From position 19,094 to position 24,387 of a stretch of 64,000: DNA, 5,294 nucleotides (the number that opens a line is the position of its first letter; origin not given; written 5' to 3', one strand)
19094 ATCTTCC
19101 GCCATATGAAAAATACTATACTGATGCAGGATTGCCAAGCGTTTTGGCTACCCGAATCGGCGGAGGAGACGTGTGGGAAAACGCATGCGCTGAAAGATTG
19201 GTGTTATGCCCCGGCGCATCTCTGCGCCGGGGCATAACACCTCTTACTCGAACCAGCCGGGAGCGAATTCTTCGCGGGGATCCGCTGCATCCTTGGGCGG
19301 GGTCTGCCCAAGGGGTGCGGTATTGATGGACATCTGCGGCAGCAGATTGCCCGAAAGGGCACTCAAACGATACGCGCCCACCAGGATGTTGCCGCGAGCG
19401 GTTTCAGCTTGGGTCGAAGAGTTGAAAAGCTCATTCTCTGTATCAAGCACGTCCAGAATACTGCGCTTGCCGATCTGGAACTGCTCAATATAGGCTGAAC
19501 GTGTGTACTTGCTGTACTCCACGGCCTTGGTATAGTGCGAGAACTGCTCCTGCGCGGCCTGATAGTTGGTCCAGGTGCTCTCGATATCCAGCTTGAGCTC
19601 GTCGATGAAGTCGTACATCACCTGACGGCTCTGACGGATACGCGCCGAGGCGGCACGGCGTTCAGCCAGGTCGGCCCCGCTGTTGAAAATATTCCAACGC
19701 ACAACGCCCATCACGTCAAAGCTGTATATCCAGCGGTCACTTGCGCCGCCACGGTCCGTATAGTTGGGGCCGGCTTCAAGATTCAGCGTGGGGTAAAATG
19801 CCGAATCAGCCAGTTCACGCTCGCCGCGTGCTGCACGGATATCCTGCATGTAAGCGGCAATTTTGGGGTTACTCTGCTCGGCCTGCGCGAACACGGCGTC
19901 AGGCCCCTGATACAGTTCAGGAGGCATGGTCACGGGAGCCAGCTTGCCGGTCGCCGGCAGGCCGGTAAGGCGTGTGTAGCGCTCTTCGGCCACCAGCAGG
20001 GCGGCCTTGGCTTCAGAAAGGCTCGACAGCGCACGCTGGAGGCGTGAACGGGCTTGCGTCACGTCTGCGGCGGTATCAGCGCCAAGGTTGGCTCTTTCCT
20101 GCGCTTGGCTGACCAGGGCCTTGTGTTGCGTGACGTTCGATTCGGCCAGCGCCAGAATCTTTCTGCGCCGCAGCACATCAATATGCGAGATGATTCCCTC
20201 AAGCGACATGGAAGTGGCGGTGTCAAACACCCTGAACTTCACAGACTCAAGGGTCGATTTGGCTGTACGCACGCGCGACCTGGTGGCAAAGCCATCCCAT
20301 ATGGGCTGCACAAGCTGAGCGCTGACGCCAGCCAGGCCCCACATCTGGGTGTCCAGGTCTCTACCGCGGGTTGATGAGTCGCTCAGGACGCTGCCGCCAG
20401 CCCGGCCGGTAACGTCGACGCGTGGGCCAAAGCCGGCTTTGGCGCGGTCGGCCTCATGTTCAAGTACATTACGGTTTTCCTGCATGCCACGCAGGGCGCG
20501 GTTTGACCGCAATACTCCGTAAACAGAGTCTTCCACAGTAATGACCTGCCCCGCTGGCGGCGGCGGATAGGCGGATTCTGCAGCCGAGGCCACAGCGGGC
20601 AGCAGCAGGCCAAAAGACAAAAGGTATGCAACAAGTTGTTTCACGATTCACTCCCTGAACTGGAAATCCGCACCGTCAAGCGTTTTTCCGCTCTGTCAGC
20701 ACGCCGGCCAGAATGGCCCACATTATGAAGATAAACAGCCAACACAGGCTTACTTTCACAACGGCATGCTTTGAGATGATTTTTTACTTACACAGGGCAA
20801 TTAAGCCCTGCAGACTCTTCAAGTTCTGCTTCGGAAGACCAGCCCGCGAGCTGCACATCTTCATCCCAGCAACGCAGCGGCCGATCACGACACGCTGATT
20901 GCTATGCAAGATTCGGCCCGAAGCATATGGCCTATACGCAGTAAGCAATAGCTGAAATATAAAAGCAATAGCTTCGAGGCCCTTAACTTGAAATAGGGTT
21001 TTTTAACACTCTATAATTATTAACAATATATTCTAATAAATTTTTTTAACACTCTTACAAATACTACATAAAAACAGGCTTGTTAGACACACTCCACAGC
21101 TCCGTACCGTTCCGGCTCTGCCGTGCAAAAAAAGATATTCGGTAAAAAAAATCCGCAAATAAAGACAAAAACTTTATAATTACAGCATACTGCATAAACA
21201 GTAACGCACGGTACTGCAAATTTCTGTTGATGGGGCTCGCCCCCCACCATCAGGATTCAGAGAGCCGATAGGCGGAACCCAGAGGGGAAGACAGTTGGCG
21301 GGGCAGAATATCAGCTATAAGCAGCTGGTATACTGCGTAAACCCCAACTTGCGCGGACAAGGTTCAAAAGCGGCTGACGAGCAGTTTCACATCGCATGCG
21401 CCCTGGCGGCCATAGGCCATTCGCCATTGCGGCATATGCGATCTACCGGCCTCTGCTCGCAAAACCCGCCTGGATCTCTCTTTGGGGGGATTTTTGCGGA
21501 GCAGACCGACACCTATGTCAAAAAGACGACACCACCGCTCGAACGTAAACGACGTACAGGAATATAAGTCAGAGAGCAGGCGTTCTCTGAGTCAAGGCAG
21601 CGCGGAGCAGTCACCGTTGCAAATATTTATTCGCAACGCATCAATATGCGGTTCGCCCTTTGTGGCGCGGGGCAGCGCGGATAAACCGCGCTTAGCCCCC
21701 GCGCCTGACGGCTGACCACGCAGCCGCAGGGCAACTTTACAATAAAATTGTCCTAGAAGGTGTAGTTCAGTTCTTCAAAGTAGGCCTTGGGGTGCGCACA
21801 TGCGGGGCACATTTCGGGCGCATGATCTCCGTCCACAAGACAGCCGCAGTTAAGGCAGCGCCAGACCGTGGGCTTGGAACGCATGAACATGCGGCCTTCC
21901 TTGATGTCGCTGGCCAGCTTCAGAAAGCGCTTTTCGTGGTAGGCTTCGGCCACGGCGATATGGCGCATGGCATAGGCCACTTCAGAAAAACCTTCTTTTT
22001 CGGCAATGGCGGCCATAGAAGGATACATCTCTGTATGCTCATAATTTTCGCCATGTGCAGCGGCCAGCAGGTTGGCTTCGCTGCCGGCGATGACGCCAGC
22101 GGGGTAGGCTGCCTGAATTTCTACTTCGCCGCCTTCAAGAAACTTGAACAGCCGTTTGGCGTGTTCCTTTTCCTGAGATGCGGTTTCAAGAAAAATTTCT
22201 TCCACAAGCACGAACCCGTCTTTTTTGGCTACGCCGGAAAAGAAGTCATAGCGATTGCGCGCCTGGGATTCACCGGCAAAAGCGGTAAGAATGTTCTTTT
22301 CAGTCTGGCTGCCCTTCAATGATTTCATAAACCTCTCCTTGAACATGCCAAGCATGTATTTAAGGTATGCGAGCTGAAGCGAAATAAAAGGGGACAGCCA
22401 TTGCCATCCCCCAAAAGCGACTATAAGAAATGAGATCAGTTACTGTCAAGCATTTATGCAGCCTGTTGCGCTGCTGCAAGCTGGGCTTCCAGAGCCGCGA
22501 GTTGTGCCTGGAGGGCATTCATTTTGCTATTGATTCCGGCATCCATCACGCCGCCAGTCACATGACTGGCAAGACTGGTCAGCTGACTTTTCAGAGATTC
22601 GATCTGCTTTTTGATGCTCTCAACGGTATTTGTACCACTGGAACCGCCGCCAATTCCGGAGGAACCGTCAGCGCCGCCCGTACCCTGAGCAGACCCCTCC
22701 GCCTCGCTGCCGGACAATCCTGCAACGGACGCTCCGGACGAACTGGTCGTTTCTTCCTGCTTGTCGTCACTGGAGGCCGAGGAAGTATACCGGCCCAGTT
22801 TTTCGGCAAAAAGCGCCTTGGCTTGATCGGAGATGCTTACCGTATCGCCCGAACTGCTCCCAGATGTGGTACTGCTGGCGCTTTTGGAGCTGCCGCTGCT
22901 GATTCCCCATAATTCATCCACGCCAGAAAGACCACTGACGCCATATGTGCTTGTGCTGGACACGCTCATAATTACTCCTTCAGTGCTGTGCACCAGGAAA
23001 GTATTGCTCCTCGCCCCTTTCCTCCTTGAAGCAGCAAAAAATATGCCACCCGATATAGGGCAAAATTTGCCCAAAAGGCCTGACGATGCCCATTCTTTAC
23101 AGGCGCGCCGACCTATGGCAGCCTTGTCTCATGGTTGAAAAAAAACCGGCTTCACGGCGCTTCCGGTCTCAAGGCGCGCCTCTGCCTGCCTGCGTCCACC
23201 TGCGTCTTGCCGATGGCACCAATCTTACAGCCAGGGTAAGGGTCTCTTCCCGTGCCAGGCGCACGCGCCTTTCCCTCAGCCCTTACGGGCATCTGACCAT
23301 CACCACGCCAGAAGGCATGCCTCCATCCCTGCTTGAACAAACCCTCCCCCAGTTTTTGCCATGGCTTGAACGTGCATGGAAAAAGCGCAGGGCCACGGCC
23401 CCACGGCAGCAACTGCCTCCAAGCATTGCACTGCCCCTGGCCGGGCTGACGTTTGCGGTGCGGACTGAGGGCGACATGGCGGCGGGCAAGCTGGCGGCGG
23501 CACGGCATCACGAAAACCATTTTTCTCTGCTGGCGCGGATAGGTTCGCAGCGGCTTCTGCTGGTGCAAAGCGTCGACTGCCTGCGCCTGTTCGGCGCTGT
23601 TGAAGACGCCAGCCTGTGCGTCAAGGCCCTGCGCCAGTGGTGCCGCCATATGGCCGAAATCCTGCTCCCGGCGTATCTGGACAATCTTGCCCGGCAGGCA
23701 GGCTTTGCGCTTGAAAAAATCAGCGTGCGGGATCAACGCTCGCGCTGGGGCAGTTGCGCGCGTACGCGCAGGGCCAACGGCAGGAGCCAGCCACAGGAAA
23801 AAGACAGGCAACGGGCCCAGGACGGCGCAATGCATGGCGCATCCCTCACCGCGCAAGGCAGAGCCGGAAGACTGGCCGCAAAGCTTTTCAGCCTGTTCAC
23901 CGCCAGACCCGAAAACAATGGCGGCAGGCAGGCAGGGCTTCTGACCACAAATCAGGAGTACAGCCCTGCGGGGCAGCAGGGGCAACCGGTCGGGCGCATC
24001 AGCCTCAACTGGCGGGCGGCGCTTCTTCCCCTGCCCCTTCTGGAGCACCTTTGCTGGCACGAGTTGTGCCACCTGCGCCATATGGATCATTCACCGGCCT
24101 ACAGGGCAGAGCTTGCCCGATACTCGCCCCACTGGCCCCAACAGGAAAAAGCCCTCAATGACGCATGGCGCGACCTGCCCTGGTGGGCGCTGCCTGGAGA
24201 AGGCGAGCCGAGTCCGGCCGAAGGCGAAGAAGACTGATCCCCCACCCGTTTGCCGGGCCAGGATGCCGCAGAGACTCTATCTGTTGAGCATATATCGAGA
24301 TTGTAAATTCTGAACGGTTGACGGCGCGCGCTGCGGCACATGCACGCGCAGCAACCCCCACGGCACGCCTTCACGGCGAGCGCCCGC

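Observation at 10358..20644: TolC / LapB-like ABC / HlyD type I secretion operon continues into a degenerate HD-GYP membrane sensor and a glycosyltransferase: candidate LapD-less, cyclic-nucleotide-gated secretion module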

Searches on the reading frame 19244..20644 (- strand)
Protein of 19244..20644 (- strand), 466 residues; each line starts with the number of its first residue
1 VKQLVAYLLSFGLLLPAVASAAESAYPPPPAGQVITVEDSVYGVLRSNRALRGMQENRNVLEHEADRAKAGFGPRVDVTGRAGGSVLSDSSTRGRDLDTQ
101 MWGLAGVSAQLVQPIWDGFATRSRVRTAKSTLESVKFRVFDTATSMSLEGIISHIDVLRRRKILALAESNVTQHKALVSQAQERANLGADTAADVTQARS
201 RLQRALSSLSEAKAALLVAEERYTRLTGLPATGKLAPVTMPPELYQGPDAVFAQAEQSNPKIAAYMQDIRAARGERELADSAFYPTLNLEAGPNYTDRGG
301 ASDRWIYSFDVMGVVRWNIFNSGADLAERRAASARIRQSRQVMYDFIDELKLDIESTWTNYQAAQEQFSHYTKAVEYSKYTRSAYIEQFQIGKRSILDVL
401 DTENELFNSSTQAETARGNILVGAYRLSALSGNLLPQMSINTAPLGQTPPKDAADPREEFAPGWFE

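Call 3: search_protein_families(library=pfam, proteins=[window:19244-20644:-], max_evalue=0.01)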
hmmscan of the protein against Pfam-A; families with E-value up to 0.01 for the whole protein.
window:19244-20644:- (466 aa): 1 family
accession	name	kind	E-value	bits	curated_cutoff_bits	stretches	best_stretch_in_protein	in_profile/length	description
PF02321.23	OEP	-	8.1e-49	166.4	22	2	249-432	2-187/187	Outer membrane efflux protein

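Call 8: search_protein_families(library=ncbifam, proteins=[window:19244-20644:-], max_evalue=0.001)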
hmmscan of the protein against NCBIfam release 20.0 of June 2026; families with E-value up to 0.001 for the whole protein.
window:19244-20644:- (466 aa): 5 families
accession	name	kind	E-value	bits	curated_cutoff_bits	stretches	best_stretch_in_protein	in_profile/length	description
TIGR01844.1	type_I_sec_TolC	subfamily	1e-70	238.9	225.15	1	37-443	5-409/414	TolC family outer membrane protein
TIGR01845.1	outer_NodT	subfamily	3.9e-17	62.2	210.05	1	44-420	66-446/460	efflux transporter outer membrane subunit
NF007002.0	PRK09465.1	equivalog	4.7e-16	58.4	495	1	154-434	136-426/460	outer membrane channel protein TolC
NF052390.1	efflux_OMP_AbuO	equivalog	2.1e-12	46.5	700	1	116-434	113-433/447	multidrug efflux outer membrane protein AbuO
NF007347.1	PRK09837.1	subfamily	0.00082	18.4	598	0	197-409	224-433/461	Cu(I)/Ag(I) efflux RND transporter outer membrane protein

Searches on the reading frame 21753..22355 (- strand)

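Call 28: search_protein_families(library=pfam, proteins=[window:21753-22355:-], max_evalue=0.001)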
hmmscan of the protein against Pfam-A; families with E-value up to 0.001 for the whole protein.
window:21753-22355:- (200 aa): 4 families
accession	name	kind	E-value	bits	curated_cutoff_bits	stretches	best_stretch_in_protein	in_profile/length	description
PF02915.23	Rubrerythrin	-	7.9e-27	94.8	22.8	1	21-147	2-136/137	Rubrerythrin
PF21349.2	RUBY_RBDX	-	3e-12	46.2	26.5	1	165-194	1-30/30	Rubrerythrin, rubredoxin-like domain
PF23458.2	DUF7130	-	4.5e-05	23.7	35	1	160-191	49-81/89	Domain of unknown function (DUF7130)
PF00210.30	Ferritin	-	5.6e-05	23.5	24.5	1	25-152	7-140/142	Ferritin-like domain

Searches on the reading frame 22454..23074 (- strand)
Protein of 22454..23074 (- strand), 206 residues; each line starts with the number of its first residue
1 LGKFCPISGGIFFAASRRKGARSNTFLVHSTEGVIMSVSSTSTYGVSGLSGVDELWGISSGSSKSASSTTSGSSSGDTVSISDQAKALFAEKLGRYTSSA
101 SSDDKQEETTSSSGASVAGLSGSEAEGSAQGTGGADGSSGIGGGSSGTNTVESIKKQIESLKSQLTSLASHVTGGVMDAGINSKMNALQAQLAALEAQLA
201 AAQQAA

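Call 28: search_protein_families(library=pfam, proteins=[window:22454-23074:-], max_evalue=0.001)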
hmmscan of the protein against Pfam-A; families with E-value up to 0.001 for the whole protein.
window:22454-23074:- (206 aa): 1 family
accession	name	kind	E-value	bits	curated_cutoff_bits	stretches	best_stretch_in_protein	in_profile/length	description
PF14282.11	FlxA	-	8.5e-07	29.5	26.3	1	143-204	11-70/101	FlxA-like protein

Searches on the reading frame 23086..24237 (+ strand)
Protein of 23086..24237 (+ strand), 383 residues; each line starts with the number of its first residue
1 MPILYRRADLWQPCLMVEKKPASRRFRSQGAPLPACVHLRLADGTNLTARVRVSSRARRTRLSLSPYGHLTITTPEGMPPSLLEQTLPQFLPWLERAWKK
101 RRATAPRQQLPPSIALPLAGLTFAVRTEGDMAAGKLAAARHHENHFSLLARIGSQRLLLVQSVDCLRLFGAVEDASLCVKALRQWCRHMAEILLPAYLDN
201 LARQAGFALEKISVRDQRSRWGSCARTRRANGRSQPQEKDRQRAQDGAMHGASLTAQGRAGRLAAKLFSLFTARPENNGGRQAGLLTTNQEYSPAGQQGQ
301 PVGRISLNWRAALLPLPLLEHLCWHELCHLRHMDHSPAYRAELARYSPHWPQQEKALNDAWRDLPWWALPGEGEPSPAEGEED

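Call 28: search_protein_families(library=pfam, proteins=[window:23086-24237:+], max_evalue=0.001)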
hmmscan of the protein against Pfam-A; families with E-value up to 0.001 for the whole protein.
window:23086-24237:+ (383 aa): 1 family
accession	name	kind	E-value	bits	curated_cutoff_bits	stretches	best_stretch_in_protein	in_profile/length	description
PF01863.23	YgjP-like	-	1.3e-30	107.4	26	2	301-359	148-206/207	YgjP-like, metallopeptidase domain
